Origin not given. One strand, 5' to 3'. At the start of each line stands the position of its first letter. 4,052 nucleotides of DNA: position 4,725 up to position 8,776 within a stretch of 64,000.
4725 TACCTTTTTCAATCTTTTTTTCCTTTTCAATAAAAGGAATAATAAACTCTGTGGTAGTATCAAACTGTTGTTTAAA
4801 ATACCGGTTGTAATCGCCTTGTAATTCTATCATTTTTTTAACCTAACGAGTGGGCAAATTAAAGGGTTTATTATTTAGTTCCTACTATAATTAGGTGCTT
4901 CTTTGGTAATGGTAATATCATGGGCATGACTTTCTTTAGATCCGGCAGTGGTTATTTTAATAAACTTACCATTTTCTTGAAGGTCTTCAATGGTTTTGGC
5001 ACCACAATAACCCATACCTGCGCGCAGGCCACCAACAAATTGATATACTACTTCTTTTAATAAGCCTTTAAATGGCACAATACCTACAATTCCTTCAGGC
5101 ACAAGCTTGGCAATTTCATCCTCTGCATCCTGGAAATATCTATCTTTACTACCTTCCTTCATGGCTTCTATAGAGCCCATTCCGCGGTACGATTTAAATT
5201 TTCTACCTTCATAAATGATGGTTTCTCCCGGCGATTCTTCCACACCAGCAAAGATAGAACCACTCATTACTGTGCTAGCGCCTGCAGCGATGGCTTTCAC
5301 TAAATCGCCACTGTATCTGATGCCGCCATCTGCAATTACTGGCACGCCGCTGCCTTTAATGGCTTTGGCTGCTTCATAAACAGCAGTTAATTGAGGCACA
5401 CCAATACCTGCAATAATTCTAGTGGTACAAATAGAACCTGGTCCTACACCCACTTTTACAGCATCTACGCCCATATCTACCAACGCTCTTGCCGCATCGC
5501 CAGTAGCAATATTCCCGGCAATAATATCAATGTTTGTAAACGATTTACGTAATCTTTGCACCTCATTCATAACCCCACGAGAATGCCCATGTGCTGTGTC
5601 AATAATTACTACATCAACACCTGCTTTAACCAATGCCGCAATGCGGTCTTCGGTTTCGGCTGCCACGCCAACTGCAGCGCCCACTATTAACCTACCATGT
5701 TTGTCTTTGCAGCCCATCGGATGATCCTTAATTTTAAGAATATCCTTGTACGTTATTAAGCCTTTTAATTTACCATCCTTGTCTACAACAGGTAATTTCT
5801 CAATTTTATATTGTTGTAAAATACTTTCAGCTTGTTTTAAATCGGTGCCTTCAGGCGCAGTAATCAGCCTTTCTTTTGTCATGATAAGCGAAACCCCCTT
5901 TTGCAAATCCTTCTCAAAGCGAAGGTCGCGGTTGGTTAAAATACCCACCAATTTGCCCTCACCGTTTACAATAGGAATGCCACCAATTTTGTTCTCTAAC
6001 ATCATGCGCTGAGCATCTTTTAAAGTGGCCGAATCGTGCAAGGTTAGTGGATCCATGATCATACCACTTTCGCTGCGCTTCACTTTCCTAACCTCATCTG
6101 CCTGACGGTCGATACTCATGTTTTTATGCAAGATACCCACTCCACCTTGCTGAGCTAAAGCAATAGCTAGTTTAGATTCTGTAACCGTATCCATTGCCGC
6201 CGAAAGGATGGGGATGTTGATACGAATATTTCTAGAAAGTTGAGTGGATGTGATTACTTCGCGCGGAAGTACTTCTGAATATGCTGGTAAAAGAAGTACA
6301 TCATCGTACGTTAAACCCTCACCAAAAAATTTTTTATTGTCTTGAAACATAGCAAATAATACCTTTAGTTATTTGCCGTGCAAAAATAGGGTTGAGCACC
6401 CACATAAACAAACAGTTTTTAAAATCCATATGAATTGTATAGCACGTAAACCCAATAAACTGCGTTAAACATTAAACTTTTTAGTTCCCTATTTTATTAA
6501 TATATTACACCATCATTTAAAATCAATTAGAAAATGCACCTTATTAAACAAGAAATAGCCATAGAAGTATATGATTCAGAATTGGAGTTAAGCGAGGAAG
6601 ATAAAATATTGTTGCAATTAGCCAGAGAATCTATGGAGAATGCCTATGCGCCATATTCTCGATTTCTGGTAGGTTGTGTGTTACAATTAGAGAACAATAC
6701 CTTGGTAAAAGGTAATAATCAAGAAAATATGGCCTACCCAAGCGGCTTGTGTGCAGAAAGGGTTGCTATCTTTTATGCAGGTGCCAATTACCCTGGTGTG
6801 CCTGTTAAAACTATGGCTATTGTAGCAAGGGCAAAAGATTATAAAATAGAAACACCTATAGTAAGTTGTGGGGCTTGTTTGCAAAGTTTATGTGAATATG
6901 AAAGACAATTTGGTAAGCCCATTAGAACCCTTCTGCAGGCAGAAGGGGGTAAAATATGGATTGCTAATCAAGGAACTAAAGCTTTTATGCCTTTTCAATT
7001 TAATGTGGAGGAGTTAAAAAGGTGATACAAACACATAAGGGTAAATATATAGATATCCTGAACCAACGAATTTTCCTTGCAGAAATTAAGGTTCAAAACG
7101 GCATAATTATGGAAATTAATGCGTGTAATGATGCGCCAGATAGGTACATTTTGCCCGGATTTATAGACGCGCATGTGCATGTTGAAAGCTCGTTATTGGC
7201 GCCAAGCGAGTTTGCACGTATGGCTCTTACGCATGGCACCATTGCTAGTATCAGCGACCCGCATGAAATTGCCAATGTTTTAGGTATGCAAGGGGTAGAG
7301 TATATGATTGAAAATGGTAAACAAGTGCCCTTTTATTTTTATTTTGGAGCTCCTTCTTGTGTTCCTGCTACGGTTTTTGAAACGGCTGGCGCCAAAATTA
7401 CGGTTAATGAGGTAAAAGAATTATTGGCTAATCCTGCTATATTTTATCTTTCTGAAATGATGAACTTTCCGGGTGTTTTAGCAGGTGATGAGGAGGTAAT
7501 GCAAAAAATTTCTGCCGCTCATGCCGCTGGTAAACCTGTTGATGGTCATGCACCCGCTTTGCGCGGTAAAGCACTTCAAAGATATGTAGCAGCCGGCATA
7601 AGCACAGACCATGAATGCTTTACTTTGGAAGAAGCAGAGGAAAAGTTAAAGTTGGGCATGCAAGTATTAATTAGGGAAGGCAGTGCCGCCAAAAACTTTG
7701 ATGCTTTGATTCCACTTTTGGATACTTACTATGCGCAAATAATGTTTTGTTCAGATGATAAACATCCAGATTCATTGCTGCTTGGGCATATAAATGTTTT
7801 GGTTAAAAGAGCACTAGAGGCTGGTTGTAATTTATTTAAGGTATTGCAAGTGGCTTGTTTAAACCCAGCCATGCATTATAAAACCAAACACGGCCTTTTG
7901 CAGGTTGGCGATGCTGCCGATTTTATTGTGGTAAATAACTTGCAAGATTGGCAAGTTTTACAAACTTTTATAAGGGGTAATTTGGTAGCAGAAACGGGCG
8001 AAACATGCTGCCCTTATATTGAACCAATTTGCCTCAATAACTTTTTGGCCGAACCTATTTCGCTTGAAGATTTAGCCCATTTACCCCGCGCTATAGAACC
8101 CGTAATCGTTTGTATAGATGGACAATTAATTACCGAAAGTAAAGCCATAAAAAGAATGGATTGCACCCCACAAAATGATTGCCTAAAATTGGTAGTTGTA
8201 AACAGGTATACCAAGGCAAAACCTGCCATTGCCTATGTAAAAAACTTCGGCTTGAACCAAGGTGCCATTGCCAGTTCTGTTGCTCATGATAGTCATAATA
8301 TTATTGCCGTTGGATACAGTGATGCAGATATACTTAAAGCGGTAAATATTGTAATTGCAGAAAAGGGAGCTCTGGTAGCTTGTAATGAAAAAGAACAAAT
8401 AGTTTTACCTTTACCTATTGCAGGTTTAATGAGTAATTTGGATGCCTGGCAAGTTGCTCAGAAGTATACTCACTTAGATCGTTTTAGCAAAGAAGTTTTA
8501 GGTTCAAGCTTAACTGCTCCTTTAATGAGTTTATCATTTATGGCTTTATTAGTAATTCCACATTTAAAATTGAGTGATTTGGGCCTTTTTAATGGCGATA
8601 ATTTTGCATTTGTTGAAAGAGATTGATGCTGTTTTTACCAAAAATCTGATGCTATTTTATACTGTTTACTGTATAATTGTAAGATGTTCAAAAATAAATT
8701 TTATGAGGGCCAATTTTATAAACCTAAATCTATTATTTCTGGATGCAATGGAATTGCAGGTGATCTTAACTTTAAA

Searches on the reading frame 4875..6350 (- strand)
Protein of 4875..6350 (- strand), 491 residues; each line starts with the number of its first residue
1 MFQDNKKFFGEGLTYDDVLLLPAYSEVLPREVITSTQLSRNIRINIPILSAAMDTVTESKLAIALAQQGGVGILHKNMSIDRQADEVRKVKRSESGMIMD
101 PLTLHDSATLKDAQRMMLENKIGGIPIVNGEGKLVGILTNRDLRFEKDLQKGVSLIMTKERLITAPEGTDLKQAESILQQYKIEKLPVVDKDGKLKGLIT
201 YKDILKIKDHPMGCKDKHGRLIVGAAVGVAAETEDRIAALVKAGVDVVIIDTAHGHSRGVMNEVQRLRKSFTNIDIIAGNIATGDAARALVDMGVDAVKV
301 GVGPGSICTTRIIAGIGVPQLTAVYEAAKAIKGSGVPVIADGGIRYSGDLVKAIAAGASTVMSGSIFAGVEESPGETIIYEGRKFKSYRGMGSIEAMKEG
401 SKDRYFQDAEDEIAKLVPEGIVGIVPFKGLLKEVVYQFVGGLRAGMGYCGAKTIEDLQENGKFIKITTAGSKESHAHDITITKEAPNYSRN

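Call 69: search_protein_families(library=pfam, proteins=[window:4875-6350:-], max_evalue=0.00001)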
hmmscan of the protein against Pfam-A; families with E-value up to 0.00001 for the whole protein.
window:4875-6350:- (491 aa): 4 families
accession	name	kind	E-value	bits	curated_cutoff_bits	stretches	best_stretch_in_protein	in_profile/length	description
PF00478.31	IMPDH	-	1.1e-161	538.1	25.6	1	12-477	1-345/345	IMP dehydrogenase / GMP reductase domain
PF00571.33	CBS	-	1.2e-28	99.6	24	2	98-144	4-52/57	CBS domain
PF03060.21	NMO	-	1e-12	48.6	28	1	222-377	91-235/331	Nitronate monooxygenase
PF01070.24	FMN_dh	-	5e-08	32.8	24.9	1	262-367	208-305/350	FMN-dependent dehydrogenase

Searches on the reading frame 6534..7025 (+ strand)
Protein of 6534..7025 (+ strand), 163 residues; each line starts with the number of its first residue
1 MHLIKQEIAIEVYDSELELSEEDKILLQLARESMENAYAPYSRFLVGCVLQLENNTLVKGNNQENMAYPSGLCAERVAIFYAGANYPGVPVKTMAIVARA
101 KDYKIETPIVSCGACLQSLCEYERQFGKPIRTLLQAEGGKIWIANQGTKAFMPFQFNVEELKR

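Call 69: search_protein_families(library=pfam, proteins=[window:6534-7025:+], max_evalue=0.00001)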
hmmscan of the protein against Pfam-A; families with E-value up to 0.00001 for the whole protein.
window:6534-7025:+ (163 aa): 2 families
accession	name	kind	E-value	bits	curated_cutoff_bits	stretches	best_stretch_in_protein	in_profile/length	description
PF00383.29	dCMP_cyt_deam_1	-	1.3e-12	47.9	25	1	21-122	2-93/102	Cytidine and deoxycytidylate deaminase zinc-binding region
PF08211.18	dCMP_cyt_deam_2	-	5.4e-08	33.5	25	1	11-89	29-107/130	Cytidine and deoxycytidylate deaminase zinc-binding region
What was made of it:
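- Checked: The flanking genes are an adenine deaminase (7022-8626, +) and truA (12155-12889, -) (call 69).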

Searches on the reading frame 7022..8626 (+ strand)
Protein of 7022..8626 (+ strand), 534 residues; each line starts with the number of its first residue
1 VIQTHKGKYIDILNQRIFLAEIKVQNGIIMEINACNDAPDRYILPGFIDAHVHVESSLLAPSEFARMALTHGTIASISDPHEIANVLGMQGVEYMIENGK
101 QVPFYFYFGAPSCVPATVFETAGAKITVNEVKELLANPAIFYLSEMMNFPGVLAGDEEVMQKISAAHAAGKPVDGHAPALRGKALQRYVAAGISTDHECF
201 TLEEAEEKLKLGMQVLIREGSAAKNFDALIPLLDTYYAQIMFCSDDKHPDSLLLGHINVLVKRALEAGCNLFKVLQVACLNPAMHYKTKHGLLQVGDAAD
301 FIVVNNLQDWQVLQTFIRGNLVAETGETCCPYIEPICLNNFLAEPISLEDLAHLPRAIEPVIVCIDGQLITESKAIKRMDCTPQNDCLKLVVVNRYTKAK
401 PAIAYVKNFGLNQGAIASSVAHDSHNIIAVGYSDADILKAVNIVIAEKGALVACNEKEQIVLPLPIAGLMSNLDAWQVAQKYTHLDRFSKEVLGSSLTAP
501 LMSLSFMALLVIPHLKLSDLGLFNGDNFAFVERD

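Call 69: search_protein_families(library=pfam, proteins=[window:7022-8626:+], max_evalue=0.00001)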
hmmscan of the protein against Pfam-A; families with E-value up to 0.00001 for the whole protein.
window:7022-8626:+ (534 aa): 2 families
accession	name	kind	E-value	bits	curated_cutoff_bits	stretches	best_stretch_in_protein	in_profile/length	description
PF13382.11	Adenine_deam_C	-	9.7e-52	175.2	27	1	379-528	18-168/169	Adenine deaminase C-terminal domain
PF01979.26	Amidohydro_1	-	3.6e-37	128.8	25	1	42-322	1-345/345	Amidohydrolase family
